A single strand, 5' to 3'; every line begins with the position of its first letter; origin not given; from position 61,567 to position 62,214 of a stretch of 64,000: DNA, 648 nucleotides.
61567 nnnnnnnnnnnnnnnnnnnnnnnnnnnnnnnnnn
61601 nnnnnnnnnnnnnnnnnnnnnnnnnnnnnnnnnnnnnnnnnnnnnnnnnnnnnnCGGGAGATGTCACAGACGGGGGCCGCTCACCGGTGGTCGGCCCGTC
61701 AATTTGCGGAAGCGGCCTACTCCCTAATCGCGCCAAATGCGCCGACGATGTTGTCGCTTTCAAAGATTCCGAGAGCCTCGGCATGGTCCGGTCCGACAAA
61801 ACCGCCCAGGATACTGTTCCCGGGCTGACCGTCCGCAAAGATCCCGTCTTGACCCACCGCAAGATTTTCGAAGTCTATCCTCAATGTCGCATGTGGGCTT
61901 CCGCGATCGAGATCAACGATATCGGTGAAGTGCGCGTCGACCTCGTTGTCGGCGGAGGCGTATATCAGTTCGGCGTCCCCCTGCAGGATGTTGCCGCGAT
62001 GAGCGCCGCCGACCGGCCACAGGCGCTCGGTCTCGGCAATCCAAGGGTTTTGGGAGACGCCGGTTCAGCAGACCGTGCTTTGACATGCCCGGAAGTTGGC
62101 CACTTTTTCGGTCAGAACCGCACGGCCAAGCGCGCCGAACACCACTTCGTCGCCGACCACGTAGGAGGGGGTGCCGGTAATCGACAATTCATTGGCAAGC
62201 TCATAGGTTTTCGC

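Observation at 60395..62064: Slam-like (DUF560) outer-membrane protein with an adjacent TbpB-type beta-barrel ORF in an apparently free-living-type alphaproteobacterial context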

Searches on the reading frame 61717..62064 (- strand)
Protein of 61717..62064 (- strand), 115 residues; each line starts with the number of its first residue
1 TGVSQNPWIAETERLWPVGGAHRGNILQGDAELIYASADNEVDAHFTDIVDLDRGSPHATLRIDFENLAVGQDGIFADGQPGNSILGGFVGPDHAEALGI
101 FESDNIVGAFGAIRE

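Call 4: search_protein_families(library=pfam, proteins=[window:61717-62064:-], max_evalue=1)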
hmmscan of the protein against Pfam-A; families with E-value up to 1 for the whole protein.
window:61717-62064:- (115 aa): 1 family
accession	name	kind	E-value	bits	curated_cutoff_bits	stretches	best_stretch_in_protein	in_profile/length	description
PF01298.24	TbpB_B_D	-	0.077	14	26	1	82-114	90-126/126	C-lobe and N-lobe beta barrels of Tf-binding protein B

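Call 5: find_homologous_proteins(query=window:61720-62064:-, max_evalue=0.01)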
Query seq(115 aa) (115 aa): 4 proteins with E <= 0.01 among 9 candidates.
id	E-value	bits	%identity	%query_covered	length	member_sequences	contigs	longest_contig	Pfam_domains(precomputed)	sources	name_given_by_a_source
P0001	1.4e-36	144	78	79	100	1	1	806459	-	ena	-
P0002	9.7e-24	102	56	86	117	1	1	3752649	-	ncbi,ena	-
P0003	1.7e-20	92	55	83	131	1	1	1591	-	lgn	-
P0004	5.7e-18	83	49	79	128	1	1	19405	-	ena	-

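Call 6: search_protein_families(library=ncbifam, proteins=[window:61717-62064:-], max_evalue=1)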
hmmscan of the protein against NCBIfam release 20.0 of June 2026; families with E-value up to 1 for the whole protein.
window:61717-62064:- (115 aa): 0 families

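Call 8: find_encoding_contigs(protein=P0002, flank=6000, max_places=3)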
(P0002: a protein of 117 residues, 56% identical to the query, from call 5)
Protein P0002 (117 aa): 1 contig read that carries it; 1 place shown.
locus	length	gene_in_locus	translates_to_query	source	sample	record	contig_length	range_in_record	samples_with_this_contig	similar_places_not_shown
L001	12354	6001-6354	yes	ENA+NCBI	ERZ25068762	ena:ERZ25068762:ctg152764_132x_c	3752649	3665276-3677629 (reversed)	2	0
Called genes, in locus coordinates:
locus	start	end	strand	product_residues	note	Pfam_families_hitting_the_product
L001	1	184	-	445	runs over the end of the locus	-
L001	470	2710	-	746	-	PF01656:CbiA (faint)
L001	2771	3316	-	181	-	PF02563:Poly_export, PF22461:SLBB_2 (weak), PF10531:SLBB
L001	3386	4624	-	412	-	PF10082:BBP2_2, PF13505:OMP_b-brl (faint)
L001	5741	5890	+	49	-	-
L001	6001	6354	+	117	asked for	-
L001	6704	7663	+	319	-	-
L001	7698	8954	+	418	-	PF24575:TPR_Slam (faint), PF13432:TPR_16 (weak), PF14559:TPR_19, PF04575:SlipAM (weak)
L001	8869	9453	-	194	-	-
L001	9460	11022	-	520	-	PF00117:GATase, PF07722:Peptidase_C26 (weak), PF02540:NAD_synthase (weak), PF03054:tRNA_Me_trans (faint), PF00958:GMP_synt_C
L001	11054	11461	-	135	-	PF00903:Glyoxalase, PF13669:Glyoxalase_4, PF18029:Glyoxalase_6 (weak)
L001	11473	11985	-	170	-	PF00583:Acetyltransf_1, PF13508:Acetyltransf_7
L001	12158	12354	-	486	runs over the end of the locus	PF00478:IMPDH, PF03060:NMO (faint), PF00571:CBS, PF01070:FMN_dh (weak)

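Call 9: find_encoding_contigs(protein=P0001, flank=6000, max_places=3)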
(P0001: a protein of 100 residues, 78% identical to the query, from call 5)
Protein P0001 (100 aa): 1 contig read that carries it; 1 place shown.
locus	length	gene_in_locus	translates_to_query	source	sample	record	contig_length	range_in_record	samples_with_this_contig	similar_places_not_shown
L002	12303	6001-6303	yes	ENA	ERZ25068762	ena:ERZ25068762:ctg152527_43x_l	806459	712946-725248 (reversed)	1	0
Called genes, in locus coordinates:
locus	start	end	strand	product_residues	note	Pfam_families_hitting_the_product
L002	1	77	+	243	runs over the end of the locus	PF01066:CDP-OH_P_transf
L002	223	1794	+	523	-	PF00005:ABC_tran, PF13304:AAA_21 (faint), PF00005:ABC_tran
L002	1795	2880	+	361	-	PF02653:BPD_transp_2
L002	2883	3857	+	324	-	PF02653:BPD_transp_2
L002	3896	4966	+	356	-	PF02608:Bmp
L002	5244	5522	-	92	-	-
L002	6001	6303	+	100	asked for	-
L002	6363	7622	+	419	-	PF13428:TPR_14 (faint), PF13432:TPR_16 (weak), PF14559:TPR_19, PF04575:SlipAM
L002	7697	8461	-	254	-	PF05853:BKACE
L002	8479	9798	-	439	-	PF00202:Aminotran_3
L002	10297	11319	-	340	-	PF00356:LacI, PF13407:Peripla_BP_4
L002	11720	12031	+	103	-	PF01408:GFO_IDH_MocA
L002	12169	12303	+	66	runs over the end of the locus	-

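Call 23: find_encoding_contigs(protein=P0134, flank=2000, max_places=3)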
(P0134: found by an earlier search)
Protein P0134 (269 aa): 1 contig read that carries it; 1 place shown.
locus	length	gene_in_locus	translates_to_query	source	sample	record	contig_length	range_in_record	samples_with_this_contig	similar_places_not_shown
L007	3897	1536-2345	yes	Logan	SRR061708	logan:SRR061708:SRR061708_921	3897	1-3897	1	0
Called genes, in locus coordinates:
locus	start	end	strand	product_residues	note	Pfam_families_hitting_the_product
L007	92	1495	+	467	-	PF01435:Peptidase_M48, PF13429:TPR_15 (faint), PF07719:TPR_2 (faint), PF09976:TPR_21 (faint), PF13432:TPR_16 (weak), PF14559:TPR_19 (faint), PF23914:TPR_CcmH_CycH, PF13414:TPR_11 (faint)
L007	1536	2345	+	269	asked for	PF18312:ScsC_N, PF13462:Thioredoxin_4, PF01323:DSBA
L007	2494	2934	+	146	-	PF01220:DHquinase_II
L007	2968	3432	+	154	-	PF00364:Biotin_lipoyl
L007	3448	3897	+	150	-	?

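Call 24: find_encoding_contigs(protein=P0125, flank=4000, max_places=3)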
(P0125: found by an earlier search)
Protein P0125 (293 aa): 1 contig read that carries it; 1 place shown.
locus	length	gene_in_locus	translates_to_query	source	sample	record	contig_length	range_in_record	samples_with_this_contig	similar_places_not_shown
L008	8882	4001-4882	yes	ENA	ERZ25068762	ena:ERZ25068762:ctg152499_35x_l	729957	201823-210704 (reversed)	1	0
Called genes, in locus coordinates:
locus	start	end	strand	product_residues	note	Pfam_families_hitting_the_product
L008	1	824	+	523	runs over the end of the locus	PF00005:ABC_tran, PF13304:AAA_21 (faint), PF00005:ABC_tran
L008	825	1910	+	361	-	PF02653:BPD_transp_2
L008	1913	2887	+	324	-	PF02653:BPD_transp_2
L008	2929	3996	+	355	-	PF02608:Bmp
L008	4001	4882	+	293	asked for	PF13462:Thioredoxin_4, PF01323:DSBA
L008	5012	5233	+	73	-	-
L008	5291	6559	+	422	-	PF13428:TPR_14 (faint), PF13432:TPR_16 (weak), PF14559:TPR_19, PF04575:SlipAM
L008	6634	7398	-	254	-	PF05853:BKACE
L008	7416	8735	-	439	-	PF00202:Aminotran_3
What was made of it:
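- Closest known: Neisseria meningitidis Slam1/Slam2 with TbpB, LbpB, fHbp and HpuA. Different: No TonB-dependent receptor or iron-related gene lies nearby; the neighbours are a Bmp ABC transporter, a BKACE-family gene and an aminotransferase (calls 9 and 24).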

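Call 28: find_encoding_contigs(protein=P0136, flank=1500, max_places=2)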
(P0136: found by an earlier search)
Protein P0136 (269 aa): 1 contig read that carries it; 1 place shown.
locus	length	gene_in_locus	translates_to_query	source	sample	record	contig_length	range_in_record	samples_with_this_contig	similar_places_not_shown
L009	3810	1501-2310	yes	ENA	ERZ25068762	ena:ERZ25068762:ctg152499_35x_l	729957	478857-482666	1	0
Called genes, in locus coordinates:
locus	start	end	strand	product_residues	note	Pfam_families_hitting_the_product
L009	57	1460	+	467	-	PF01435:Peptidase_M48, PF13428:TPR_14 (faint), PF13429:TPR_15 (faint), PF07719:TPR_2 (faint), PF09976:TPR_21 (faint), PF13432:TPR_16 (weak), PF14559:TPR_19 (faint), PF23914:TPR_CcmH_CycH, +1 more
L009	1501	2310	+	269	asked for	PF18312:ScsC_N, PF13462:Thioredoxin_4, PF01323:DSBA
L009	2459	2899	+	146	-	PF01220:DHquinase_II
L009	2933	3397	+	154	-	PF00364:Biotin_lipoyl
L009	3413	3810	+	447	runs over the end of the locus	PF00289:Biotin_carb_N, PF02222:ATP-grasp, PF02786:CPSase_L_D2, PF07478:Dala_Dala_lig_C, PF02785:Biotin_carb_C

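Call 32: search_protein_families(library=pfam, proteins=[L002:5284-6300:+, L001:5371-6351:+, L001:6704-7660:+, P0003, P0004, L008:4931-5230:+], max_evalue=1)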
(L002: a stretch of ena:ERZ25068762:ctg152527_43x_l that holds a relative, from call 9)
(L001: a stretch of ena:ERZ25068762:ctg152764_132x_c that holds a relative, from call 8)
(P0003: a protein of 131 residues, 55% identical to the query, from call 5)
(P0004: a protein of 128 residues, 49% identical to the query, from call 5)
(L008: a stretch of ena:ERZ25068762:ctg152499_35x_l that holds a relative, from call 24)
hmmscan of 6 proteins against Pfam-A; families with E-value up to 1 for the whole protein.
L002:5284-6300:+ (339 aa): 5 families
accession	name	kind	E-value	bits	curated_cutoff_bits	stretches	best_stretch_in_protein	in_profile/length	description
PF05887.16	Trypan_PARP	-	0.0001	22.7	100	1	30-78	57-107/134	Procyclic acidic repetitive protein (PARP)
PF16031.10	TonB_N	-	0.053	14.6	33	1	32-77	39-85/138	TonB polyproline region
PF01298.24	TbpB_B_D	-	0.079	13.9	26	1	306-338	90-126/126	C-lobe and N-lobe beta barrels of Tf-binding protein B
PF05616.18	Neisseria_TspB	-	0.16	10.9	20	1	39-89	347-397/517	Neisseria meningitidis TspB protein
PF17238.8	NUP160_helical_2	-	0.3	11.4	25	1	102-147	6-51/194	NUP160, helical domain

L001:5371-6351:+ (327 aa): 1 family
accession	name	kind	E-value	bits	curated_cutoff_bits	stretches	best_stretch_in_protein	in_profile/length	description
PF01298.24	TbpB_B_D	-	0.0065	17.4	26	1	246-321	55-126/126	C-lobe and N-lobe beta barrels of Tf-binding protein B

L001:6704-7660:+ (319 aa): 1 family
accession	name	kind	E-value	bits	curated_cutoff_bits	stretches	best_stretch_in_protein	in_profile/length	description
PF01298.24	TbpB_B_D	-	0.19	12.7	26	1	282-313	91-126/126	C-lobe and N-lobe beta barrels of Tf-binding protein B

P0003 (131 aa): 2 families
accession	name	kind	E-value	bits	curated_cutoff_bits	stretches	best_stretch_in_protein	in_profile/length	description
PF01298.24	TbpB_B_D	-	0.002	19.1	26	1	98-130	90-126/126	C-lobe and N-lobe beta barrels of Tf-binding protein B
PF12393.13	Dr_adhesin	-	0.86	10.4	25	1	21-34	8-21/21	Dr family adhesin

P0004 (128 aa): 1 family
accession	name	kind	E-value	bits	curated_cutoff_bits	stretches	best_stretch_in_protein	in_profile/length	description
PF01298.24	TbpB_B_D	-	0.003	18.5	26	1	91-125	87-125/126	C-lobe and N-lobe beta barrels of Tf-binding protein B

L008:4931-5230:+ (100 aa): 0 families

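Call 35: search_solved_structures(query=A3, max_evalue=10, show_alignments=2)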
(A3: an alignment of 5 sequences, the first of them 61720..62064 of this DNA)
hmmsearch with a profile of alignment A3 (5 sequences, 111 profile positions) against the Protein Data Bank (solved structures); distinct sequences matched with E-value up to 10: 13.
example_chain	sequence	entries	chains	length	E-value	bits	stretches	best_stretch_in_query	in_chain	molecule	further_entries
3hol_A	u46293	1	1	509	0.0021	21.5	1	80-109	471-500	TbpB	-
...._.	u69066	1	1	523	0.018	18.5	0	79-110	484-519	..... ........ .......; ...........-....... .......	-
4o3y_A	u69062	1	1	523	0.018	18.5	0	79-110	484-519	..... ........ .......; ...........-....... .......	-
3pqs_A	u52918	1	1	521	0.018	18.5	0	79-110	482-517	transferrin-binding protein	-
4o3z_A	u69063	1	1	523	0.018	18.5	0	79-110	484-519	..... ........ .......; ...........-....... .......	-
4o4x_A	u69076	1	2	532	0.027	17.9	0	78-101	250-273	TbpB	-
4o4u_A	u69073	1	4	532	0.027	17.9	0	78-101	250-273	TbpB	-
4o3w_A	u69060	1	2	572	0.03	17.8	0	77-100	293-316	Transferrin binding protein B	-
3pqu_A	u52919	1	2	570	0.03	17.7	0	77-100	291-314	Transferrin binding protein B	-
4qq1_A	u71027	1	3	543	0.58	13.6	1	78-109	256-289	Transferrin-binding protein 2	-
4o3x_B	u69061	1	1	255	1.2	12.6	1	78-100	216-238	Transferrin binding protein B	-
3hoe_A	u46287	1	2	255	1.2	12.5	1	78-100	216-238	TbpB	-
7jrd_A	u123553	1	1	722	1.4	12.4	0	78-100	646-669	Lactoferrin-binding protein B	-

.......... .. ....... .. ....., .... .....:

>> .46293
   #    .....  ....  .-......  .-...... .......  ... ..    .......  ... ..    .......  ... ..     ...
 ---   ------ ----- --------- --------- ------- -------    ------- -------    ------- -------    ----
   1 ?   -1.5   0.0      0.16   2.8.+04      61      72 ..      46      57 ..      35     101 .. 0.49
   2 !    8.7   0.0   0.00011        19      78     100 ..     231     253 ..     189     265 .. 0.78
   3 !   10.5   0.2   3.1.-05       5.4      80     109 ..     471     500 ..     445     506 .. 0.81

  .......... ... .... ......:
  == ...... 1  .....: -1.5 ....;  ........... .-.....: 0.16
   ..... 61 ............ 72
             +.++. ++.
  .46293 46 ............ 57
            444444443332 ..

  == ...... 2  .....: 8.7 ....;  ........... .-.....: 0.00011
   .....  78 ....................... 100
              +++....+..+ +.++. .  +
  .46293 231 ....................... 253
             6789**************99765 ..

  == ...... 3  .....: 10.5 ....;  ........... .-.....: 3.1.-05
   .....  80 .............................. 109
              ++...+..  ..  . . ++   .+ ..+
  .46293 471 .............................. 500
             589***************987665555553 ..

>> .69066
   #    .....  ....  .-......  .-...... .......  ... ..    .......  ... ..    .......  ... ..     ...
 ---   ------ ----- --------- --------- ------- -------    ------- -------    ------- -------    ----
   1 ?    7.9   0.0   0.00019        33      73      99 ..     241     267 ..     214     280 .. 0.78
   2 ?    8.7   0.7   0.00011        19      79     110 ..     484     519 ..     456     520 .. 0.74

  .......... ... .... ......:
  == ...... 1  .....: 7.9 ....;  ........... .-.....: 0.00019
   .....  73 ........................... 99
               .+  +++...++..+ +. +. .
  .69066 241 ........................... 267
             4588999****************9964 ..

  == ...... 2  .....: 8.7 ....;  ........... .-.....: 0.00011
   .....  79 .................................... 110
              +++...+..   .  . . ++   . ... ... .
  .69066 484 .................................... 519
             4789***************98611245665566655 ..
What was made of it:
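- All 13 weak PDB hits are TbpB or LbpB (call 35).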

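Call 43: predict_structure(alignment_id=A3)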
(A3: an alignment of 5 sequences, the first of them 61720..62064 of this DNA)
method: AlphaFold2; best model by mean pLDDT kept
length: 115 residues; sequences in the alignment: 5
mean_pLDDT: 72.2   pTM: 0.59
mean pLDDT of the five models: 72.2, 49.5, 48.0, 45.4, 37.7
residues with pLDDT >= 90: 3; 70-90: 82; 50-70: 8; < 50: 22
segments of 3 or more residues with pLDDT < 50: 1-22
pLDDT, mean of each block of 10 residues (from residue 1): 34 37 62 82 85 78 88 87 85 78 80 67
secondary structure, 60 per line:
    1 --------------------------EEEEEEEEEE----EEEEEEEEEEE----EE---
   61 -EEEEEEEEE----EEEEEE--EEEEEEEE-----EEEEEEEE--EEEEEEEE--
elements in order: E27-36 E41-51 E62-70 E75-80 E83-90 E96-103 E106-113
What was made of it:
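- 61717..62016 (-): Remnant of the surface-lipoprotein (SLP) gene: 99 codons plus TAG, encoding barrel strands 2-8 only. It is a pseudogene fragment. The AlphaFold model has 7 strands (call 43).
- On TbpB-type Slam-dependent surface lipoprotein (applied to the 115-codon frame): The model has 7 strands and residues 1-22 are disordered (call 43).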

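Call 47: fold_search(model_id=the predicted structure, library=pdb)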
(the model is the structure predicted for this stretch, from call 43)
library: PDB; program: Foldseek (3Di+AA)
matches with E <= 10: 818; with E <= 0.001: 0
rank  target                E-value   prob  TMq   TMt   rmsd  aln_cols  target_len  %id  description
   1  7oxx_A                2.9e-02  0.97  0.39  0.34   5.8       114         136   11  CrabP2 mutant R30AK31A (released 2022-07-13)
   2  7oxx_B                6.0e-02  0.92  0.39  0.34   5.9       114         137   11  CrabP2 mutant R30AK31A (released 2022-07-13)
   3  7oxx_C                6.7e-02  0.92  0.39  0.34   5.8       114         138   11  CrabP2 mutant R30AK31A (released 2022-07-13)
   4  3stm                  9.8e-02  0.84  0.40  0.38  10.9       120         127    9  Structure of human LFABP in complex with one molecule of palmitic acid (released 2011-08-10)
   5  1lfo                  1.0e-01  0.91  0.41  0.38   5.2       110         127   12  LIVER FATTY ACID BINDING PROTEIN-OLEATE COMPLEX (released 1997-06-16)
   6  3stk                  1.2e-01  0.87  0.40  0.37  10.3       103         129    8  Crystal Structure of human LFABP complex with two molecules of palmitic acid (holo-LFABP) (released 2011-08-10)
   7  3b2h                  1.3e-01  0.91  0.41  0.38   5.1       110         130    9  Iodide derivative of human LFABP at high resolution (released 2012-06-20)
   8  3b2k                  1.3e-01  0.90  0.41  0.38   5.2       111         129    9  Iodide derivative of human LFABP (released 2012-06-20)
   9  6mp4_E                2.0e-01  0.82  0.37  0.33   5.1       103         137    9  Human liver FABP1 bound to tetrahydrocannabinol (released 2019-11-13)
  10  7fxo_B                2.1e-01  0.82  0.38  0.35   5.2       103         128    9  Crystal Structure of apo human FABP1 monoclinic form III (released 2023-06-14)
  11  7fy8_E                2.2e-01  0.80  0.37  0.35   5.1       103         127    9  Crystal Structure of human FABP1 in complex with 2-[[4-cyclopropyl-5-methyl-3-[3-(trifluoromethyl)-1,2,4-oxadiazol-5-y (released 2023-06-14)
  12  3o22                  2.2e-01  0.69  0.40  0.32   6.0       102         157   14  Structure-function analysis of human L-Prostaglandin D Synthase bound with fatty acid (released 2010-09-22)
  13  7re4_E                2.5e-01  0.99  0.55  0.28   4.6        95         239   17  Apo Hemophilin from A. baumannii (released 2021-11-17)
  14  4ors_B                2.6e-01  0.80  0.43  0.33   5.6       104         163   15  Three-dimensional structure of the C65A mutant of Human lipocalin-type Prostaglandin D Synthase apo-form (released 2014-08-06)
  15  3o2y_A                2.8e-01  0.80  0.44  0.34   5.4       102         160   15  Structure-function analysis of human L-Prostaglandin D Synthase bound with fatty acid (released 2010-09-22)
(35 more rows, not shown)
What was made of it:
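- Closest known: HphA hemophilin of Acinetobacter baumannii, a Slam-dependent secreted hemophore. Same: It gives the best TM-scores for the remnant model (0.53-0.58, probability 0.99, call 47).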

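Call 61: search_protein_families(library=pfam, alignment_id=A5, max_evalue=0.01)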
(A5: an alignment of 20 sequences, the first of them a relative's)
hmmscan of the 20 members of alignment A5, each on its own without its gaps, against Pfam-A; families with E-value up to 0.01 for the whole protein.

A. member 1, L002:5284-6300:+ (339 aa): 1 family
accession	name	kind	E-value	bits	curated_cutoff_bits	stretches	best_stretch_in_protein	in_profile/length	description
PF05887.16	Trypan_PARP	-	0.0001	22.7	100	1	30-78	57-107/134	Procyclic acidic repetitive protein (PARP)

B. families by the number of members that match (of 20 scanned): 4 families
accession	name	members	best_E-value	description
PF01298.24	TbpB_B_D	16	3.5e-14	C-lobe and N-lobe beta barrels of Tf-binding protein B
PF08794.16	FHBP_C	5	2.5e-05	Factor H binding protein, C-terminal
PF05887.16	Trypan_PARP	1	0.0001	Procyclic acidic repetitive protein (PARP)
PF16960.11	HpuA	1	0.0085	Haemoglobin-haptoglobin utilisation, porphyrin transporter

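Call 62: search_solved_structures(query=A5, max_evalue=1)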
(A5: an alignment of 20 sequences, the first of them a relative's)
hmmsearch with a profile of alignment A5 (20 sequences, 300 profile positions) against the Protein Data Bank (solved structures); distinct sequences matched with E-value up to 1: 44.
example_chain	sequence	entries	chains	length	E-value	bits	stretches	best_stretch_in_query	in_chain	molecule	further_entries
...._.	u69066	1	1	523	2.6e-11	47.3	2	199-283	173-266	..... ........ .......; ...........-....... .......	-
4o3z_A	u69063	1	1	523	2.9e-11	47.2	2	199-284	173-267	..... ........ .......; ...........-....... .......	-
4o3y_A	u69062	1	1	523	3.7e-11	46.8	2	201-283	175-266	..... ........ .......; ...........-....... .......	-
3pqs_A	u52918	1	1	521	3.8e-11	46.8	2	199-283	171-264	transferrin-binding protein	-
9clm_B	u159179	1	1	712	1.5e-10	44.8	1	35-288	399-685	Transferrin Binding Protein B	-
5kkx_A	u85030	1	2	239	1.7e-10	44.6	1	141-300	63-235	TbpB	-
3hol_A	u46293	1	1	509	4.8e-10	43.2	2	97-300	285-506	TbpB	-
7jrd_A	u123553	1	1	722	1.1e-09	42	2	169-287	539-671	Lactoferrin-binding protein B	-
4o4x_A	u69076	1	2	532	1.1e-09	41.9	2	89-300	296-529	TbpB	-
4o4u_A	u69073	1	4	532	1.2e-09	41.9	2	91-300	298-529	TbpB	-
4qq1_A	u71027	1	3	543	1.2e-09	41.8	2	165-299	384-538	Transferrin-binding protein 2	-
4o3w_A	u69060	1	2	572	1.4e-09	41.6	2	97-300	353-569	Transferrin binding protein B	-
3pqu_A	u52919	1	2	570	1.7e-09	41.4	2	96-300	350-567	Transferrin binding protein B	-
9nhq_B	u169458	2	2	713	5.4e-08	36.4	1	35-288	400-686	Transferrin-binding protein B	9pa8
3v8u_A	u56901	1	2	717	5.4e-08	36.4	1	35-288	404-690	Transferrin binding-protein B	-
8glo_A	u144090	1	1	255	3.2e-05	27.3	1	148-299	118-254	Hemophilin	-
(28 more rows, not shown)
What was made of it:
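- On TbpB-type Slam-dependent surface lipoprotein (applied to the 115-codon frame): At family level, 16 of 20 intact relatives hit TbpB_B_D at E <= 0.01 (best 3.5e-14), and the family profile hits TbpB structures at E = 2.6e-11 (calls 61 and 62).
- Closest known: HphA hemophilin of Acinetobacter baumannii, a Slam-dependent secreted hemophore. Same: Hemophilin 8glo is hit by the family profile at E = 3e-5 (call 62).
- Family identity: 16 of 20 intact members hit Pfam TbpB_B_D, and the family profile hits TbpB at E = 2.6e-11 (calls 61 and 62).
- Tried and rejected: Family-level profiles were needed (calls 61 and 62).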
